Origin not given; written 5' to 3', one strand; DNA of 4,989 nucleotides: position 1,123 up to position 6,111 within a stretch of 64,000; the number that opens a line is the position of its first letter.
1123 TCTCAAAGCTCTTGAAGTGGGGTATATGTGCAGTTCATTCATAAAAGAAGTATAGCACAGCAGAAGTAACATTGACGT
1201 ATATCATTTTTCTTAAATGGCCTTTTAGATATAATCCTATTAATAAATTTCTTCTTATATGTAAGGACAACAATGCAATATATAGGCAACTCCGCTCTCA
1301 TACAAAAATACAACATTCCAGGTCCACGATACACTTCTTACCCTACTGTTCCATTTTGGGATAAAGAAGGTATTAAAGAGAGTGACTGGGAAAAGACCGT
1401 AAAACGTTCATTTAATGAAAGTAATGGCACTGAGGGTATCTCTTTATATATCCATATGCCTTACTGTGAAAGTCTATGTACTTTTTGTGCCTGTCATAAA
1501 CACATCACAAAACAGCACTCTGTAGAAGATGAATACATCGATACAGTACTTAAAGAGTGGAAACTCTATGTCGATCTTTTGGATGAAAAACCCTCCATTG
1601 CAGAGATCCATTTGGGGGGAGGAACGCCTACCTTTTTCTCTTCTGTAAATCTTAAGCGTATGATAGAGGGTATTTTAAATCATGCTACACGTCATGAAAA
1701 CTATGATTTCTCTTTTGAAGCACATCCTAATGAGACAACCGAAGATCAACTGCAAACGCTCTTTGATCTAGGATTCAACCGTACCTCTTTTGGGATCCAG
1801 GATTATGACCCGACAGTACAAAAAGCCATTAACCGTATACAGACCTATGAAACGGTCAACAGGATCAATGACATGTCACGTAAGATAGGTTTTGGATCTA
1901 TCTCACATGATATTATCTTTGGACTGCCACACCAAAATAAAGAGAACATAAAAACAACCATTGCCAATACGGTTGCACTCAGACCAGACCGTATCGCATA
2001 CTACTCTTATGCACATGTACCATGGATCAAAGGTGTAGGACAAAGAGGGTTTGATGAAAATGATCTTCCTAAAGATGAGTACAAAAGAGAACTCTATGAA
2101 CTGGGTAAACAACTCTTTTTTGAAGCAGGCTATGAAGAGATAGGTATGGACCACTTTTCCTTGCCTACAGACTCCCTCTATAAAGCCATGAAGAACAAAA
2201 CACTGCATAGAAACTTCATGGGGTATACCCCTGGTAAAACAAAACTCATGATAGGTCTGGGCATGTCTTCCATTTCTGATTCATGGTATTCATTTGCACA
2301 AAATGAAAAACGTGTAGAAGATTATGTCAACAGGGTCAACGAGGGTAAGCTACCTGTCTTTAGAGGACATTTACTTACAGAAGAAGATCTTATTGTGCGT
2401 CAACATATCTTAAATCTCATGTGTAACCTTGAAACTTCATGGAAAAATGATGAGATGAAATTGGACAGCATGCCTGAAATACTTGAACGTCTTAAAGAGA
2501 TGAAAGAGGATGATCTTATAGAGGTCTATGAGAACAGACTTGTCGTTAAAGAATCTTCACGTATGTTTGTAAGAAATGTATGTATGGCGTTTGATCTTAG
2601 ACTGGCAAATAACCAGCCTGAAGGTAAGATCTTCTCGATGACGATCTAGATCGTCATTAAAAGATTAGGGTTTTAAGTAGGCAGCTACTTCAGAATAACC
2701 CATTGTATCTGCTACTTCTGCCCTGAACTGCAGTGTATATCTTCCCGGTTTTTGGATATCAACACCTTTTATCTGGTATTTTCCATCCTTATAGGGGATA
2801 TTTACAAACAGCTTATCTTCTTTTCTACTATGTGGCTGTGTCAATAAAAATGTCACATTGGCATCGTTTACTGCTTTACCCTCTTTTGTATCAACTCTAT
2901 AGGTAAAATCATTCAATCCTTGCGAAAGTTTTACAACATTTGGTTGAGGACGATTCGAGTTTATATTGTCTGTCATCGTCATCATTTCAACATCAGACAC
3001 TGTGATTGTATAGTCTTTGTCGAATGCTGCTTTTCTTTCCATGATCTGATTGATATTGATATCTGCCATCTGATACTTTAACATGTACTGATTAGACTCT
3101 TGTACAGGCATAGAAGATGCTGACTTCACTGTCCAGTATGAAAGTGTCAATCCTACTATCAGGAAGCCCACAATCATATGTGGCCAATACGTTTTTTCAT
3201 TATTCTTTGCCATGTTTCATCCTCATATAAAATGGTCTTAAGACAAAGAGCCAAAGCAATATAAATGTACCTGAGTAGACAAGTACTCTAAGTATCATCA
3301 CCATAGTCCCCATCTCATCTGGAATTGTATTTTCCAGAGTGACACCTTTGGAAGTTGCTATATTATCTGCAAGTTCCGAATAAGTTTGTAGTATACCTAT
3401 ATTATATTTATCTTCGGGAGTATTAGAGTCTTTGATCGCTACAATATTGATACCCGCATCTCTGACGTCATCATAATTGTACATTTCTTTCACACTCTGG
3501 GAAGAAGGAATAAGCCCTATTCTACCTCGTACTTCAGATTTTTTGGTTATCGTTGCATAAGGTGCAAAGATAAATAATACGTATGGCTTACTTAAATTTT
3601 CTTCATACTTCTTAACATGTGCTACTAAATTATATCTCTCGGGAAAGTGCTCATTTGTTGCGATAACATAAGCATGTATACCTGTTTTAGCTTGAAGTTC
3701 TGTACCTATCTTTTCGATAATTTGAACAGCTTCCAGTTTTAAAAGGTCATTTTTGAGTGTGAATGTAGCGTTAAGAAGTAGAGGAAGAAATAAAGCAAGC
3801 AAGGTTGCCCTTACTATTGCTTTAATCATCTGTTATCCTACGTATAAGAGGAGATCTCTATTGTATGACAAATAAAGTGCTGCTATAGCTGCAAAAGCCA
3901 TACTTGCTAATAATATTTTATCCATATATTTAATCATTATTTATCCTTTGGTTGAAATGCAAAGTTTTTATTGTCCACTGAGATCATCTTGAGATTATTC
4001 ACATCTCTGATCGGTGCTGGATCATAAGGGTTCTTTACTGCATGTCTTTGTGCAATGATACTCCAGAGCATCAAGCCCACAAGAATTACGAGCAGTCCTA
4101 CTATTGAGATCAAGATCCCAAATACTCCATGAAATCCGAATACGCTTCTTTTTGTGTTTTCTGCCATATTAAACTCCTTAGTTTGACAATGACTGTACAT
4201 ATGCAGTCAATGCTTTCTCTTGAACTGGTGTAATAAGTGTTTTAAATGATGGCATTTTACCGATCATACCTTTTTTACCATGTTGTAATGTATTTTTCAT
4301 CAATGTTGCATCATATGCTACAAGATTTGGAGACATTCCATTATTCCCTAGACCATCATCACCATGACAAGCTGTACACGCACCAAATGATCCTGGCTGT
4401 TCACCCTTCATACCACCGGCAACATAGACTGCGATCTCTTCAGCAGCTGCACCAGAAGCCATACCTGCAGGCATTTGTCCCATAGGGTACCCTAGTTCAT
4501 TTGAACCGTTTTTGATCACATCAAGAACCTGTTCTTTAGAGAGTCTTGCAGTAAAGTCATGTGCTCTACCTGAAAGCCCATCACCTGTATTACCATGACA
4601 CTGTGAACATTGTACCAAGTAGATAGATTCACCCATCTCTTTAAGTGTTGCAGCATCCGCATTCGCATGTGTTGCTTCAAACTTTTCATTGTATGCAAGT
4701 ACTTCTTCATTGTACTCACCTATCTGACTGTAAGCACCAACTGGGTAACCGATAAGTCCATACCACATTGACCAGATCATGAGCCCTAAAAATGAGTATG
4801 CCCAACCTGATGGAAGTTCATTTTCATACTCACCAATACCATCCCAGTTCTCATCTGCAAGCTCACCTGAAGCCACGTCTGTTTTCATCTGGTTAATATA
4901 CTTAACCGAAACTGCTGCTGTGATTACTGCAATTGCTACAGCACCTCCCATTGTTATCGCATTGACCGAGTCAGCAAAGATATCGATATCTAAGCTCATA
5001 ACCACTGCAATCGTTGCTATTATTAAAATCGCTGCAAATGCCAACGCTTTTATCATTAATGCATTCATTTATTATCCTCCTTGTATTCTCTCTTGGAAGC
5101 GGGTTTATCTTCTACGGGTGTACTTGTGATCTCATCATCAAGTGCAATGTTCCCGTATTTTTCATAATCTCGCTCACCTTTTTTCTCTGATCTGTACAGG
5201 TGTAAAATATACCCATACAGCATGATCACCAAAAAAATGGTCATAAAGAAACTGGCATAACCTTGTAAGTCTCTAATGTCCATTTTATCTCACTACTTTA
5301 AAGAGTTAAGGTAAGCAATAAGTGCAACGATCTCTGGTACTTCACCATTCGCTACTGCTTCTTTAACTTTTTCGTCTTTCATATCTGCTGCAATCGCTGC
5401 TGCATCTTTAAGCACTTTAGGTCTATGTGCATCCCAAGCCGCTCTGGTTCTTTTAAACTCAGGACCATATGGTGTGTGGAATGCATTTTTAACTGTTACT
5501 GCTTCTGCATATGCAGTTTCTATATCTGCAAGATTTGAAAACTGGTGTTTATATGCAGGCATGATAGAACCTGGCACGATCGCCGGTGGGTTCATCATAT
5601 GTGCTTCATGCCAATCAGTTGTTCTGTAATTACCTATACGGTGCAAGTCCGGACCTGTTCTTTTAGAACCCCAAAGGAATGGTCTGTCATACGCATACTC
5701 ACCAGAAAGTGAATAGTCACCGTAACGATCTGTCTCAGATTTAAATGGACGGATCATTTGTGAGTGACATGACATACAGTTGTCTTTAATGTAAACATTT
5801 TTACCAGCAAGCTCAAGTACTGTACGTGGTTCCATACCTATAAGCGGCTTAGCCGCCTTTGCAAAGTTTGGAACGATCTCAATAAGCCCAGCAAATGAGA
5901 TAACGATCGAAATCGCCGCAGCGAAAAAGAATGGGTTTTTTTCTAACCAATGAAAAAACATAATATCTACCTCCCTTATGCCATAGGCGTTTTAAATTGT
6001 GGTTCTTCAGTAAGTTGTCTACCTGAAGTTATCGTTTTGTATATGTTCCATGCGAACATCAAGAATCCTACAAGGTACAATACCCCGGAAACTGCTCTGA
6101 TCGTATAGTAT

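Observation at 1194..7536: Matching FNR-like boxes at -41.5 before hemN and ccoN: candidate low-oxygen Crp/Fnr regulon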

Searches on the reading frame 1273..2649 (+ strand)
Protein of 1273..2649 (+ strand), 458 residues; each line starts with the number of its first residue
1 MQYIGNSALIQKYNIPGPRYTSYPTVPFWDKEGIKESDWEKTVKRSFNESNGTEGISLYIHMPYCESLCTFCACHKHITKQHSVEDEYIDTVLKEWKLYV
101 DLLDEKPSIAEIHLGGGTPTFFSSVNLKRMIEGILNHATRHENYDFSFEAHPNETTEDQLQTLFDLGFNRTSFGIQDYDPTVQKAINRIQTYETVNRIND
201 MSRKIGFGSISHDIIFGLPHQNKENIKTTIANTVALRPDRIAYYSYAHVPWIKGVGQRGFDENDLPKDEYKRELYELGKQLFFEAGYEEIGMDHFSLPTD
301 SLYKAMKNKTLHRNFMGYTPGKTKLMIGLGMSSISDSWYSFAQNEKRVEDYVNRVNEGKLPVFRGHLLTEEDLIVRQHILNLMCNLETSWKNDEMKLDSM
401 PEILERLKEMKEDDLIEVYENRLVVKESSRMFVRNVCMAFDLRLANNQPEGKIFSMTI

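Call 6: search_protein_families(library=ncbifam, proteins=[window:1273-2649:+])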
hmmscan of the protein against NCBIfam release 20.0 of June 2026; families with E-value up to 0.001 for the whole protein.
window:1273-2649:+ (458 aa): 22 families
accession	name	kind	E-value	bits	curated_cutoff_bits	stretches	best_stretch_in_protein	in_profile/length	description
TIGR00538.1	hemN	equivalog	4.3e-129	431.3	324.95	1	7-458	5-454/454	oxygen-independent coproporphyrinogen III oxidase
NF006067.1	PRK08208.1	equivalog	2.9e-44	151.7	380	1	47-423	27-397/427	STM4012 family radical SAM protein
TIGR00539.1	hemN_rel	equivalog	2.3e-43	148.7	205.4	1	57-296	2-235/361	radical SAM family heme chaperone HemW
TIGR04107.1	rSAM_HutW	equivalog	1.2e-41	142.9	400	1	25-312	10-299/419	heme anaerobic degradation radical SAM methyltransferase ChuW/HutW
TIGR03994.1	rSAM_HemZ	equivalog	4.5e-35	121.5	321.4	1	47-247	76-277/401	coproporphyrinogen dehydrogenase HemZ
NF006064.0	PRK08207.2-2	equivalog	9.3e-30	104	504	1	53-246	142-338/465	coproporphyrinogen III oxidase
NF006060.0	PRK08207.1-3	equivalog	5.2e-27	94.7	653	1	53-242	147-340/477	coproporphyrinogen III oxidase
NF004567.0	PRK05904.1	equivalog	1.4e-26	93.6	355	1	57-246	8-192/353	coproporphyrinogen III oxidase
NF006385.0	PRK08629.1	equivalog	8.2e-25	87.5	355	1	57-432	54-405/439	coproporphyrinogen III oxidase family protein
NF005133.0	PRK06582.1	equivalog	1.1e-23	84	597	1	53-423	9-372/390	coproporphyrinogen III oxidase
NF006062.0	PRK08207.1-5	equivalog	3.1e-21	75.8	1007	1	53-246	146-343/476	coproporphyrinogen III oxidase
NF006065.0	PRK08207.2-4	equivalog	2.6e-20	72.9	922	1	56-245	169-365/484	coproporphyrinogen III oxidase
NF006061.0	PRK08207.1-4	equivalog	4e-19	68.8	702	1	54-242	172-364/501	coproporphyrinogen III oxidase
NF006063.0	PRK08207.2-1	equivalog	1.2e-18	67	1074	1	53-245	190-385/518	coproporphyrinogen III oxidase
NF006066.0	PRK08207.2-5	equivalog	1.2e-17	63.8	1117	1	55-247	190-385/518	coproporphyrinogen III oxidase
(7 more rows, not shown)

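Call 10: find_encoding_contigs(protein=window:1273-2649:+, flank=10000, max_places=6)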
Protein window:1273-2649:+ (458 aa): 1 contig read that carries it; 1 place shown.
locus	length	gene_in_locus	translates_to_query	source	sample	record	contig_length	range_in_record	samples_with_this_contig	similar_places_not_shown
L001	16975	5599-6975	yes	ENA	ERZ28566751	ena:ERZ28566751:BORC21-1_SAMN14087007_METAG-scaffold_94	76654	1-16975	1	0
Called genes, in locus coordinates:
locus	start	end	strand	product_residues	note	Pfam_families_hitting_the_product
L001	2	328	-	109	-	?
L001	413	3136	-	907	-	PF00580:UvrD-helicase, PF01443:Viral_helicase1 (faint), PF13245:AAA_19 (faint), PF13361:UvrD_C, PF13538:UvrD_C_2 (faint)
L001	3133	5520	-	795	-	PF12705:PDDEXK_1, PF01930:Cas_Cas4 (weak)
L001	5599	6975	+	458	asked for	PF04055:Radical_SAM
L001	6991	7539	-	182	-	PF13115:YtkA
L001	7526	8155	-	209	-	-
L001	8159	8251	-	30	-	-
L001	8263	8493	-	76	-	PF13179:DUF4006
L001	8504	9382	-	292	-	PF14715:FixP_N, PF00034:Cytochrom_C (faint), PF13442:Cytochrome_CBB3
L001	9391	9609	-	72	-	PF05545:FixQ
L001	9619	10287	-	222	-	PF02433:FixO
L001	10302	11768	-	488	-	PF00115:COX1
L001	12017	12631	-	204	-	PF08238:Sel1 (faint)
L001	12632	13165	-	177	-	-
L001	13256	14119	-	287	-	PF01040:UbiA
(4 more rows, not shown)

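Call 45: find_related_loci(query=window:1273-2649:+, collection=metagenome_contigs, flank=4000)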
Query window:1273-2649:+ (458 aa) in metagenome_contigs; peptide patterns used: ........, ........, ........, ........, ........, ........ (x = any residue, [..] = any of these).
599 stretches matched a pattern (row limit reached: there are more); 355 encode a relative of the query (tblastn E <= 1e-3); the best 80 are kept; 80 distinct loci.
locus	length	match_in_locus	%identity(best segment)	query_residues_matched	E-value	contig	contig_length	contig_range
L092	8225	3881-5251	95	1-457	0e+0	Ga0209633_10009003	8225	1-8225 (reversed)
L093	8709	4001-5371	95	1-457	0e+0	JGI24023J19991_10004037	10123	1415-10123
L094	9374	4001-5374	93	1-458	0e+0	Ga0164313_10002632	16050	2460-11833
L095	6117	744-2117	93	1-458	0e+0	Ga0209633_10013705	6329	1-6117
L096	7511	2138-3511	87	1-458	0e+0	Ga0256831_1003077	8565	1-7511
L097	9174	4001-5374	86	1-458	0e+0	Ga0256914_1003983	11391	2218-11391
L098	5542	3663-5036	86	1-458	0e+0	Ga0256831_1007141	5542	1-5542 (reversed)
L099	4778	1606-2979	83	1-458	0e+0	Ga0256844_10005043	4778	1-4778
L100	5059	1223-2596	83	1-458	0e+0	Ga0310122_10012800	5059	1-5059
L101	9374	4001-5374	83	1-458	0e+0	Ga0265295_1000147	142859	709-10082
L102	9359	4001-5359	83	6-458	0e+0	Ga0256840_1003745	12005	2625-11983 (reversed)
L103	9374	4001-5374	83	1-458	0e+0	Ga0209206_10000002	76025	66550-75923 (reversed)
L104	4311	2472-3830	83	6-458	0e+0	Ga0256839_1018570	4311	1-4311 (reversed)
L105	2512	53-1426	82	1-458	0e+0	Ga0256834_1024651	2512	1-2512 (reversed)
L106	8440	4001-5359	83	6-458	0e+0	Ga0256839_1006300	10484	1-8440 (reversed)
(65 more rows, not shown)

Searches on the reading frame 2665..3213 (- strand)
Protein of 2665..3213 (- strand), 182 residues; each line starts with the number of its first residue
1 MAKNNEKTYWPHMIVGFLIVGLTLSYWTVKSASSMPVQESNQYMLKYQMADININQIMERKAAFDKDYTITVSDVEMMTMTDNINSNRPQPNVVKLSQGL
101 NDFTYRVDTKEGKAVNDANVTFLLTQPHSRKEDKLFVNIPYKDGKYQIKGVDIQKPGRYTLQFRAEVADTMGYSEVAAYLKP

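Call 6: search_protein_families(library=ncbifam, proteins=[window:2665-3213:-])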
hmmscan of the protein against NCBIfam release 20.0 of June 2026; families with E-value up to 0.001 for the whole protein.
window:2665-3213:- (182 aa): 0 families

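Call 8: search_protein_families(library=pfam, proteins=[window:2665-3213:-], max_evalue=0.01)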
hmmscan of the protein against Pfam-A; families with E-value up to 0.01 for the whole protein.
window:2665-3213:- (182 aa): 2 families
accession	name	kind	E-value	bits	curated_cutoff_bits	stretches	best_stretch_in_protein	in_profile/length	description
PF13115.11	YtkA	-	8.5e-09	36.4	25.9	1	95-162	16-83/85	YtkA-like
PF05751.16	FixH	-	0.0009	19.7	23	1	9-166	3-137/150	FixH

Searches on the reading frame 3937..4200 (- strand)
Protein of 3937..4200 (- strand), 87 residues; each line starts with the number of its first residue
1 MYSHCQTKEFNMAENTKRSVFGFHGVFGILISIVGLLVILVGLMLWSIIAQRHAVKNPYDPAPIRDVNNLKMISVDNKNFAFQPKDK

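Call 6: search_protein_families(library=ncbifam, proteins=[window:3937-4200:-])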
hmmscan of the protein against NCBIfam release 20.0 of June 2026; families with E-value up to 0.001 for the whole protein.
window:3937-4200:- (87 aa): 0 families

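Call 8: search_protein_families(library=pfam, proteins=[window:3937-4200:-], max_evalue=0.01)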
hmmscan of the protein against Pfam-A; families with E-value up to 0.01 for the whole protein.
window:3937-4200:- (87 aa): 1 family
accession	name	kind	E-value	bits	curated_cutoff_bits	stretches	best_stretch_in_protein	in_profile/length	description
PF13179.11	DUF4006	-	1.6e-17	63.6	22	1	15-79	2-63/64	Family of unknown function (DUF4006)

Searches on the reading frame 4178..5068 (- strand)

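Call 6: search_protein_families(library=ncbifam, proteins=[window:4178-5068:-])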
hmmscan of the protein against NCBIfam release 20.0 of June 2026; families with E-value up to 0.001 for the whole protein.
window:4178-5068:- (296 aa): 7 families
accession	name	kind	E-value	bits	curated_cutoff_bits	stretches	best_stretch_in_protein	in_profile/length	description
TIGR00782.1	ccoP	equivalog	8.1e-34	117.2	179.95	1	73-295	14-282/285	cytochrome-c oxidase, cbb3-type subunit III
NF045773.1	cytochro_C550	exception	9.6e-15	54.6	125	1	135-217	41-117/118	cytochrome c550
NF045774.1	cytochro_C551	exception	2.2e-13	50.1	118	1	135-217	31-107/110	cytochrome c551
NF011054.0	PRK14486.1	equivalog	4.7e-09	36.2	447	1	135-198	207-267/294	putative bifunctional cbb3-type cytochrome c oxidase subunit II/cytochrome c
NF050122.1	bc1_QcrC_actin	exception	5.3e-06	25.9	200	0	131-166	30-64/253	cytochrome bc1 complex diheme cytochrome c subunit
TIGR04494.1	c550_PedF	equivalog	0.0001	22.2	122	0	230-294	61-130/133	cytochrome c-550 PedF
TIGR03872.1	cytochrome_MoxG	equivalog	0.00052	20.2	147.8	0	136-167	38-68/133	cytochrome c(L), periplasmic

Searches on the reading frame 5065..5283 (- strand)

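Call 6: search_protein_families(library=ncbifam, proteins=[window:5065-5283:-])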
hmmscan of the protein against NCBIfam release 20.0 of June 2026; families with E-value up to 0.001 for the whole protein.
window:5065-5283:- (72 aa): 1 family
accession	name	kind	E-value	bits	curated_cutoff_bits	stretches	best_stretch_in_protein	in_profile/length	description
TIGR02736.1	cbb3_Q_epsi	equivalog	2.8e-25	87.7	61.55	1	8-60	1-53/56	cytochrome c oxidase, cbb3-type, CcoQ subunit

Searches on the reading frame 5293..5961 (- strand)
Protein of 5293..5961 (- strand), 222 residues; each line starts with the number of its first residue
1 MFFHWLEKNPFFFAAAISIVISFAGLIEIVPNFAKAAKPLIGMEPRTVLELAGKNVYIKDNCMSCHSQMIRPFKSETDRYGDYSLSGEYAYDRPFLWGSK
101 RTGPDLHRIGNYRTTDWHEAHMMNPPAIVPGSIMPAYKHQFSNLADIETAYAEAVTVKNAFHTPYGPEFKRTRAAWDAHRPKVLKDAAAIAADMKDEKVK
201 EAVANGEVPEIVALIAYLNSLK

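Call 6: search_protein_families(library=ncbifam, proteins=[window:5293-5961:-])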
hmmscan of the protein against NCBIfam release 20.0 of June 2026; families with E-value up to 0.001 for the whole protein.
window:5293-5961:- (222 aa): 5 families
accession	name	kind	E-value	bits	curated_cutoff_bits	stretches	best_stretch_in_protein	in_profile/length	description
TIGR00781.1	ccoO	equivalog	1.5e-78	263.7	200.65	1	4-221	2-220/232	cytochrome-c oxidase, cbb3-type subunit II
NF011055.0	PRK14487.1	subfamily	2.5e-72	242.8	218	1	3-222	7-199/212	cbb3-type cytochrome c oxidase subunit II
NF011053.0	PRK14485.1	subfamily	5.5e-57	193.5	1080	1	2-221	489-699/716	putative bifunctional cbb3-type cytochrome c oxidase subunit I/II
NF011054.0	PRK14486.1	equivalog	1e-47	163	447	1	6-149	5-150/294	putative bifunctional cbb3-type cytochrome c oxidase subunit II/cytochrome c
TIGR04485.1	thiosulf_SoxX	equivalog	1.7e-05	25.4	61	0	102-140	21-60/78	sulfur oxidation c-type cytochrome SoxX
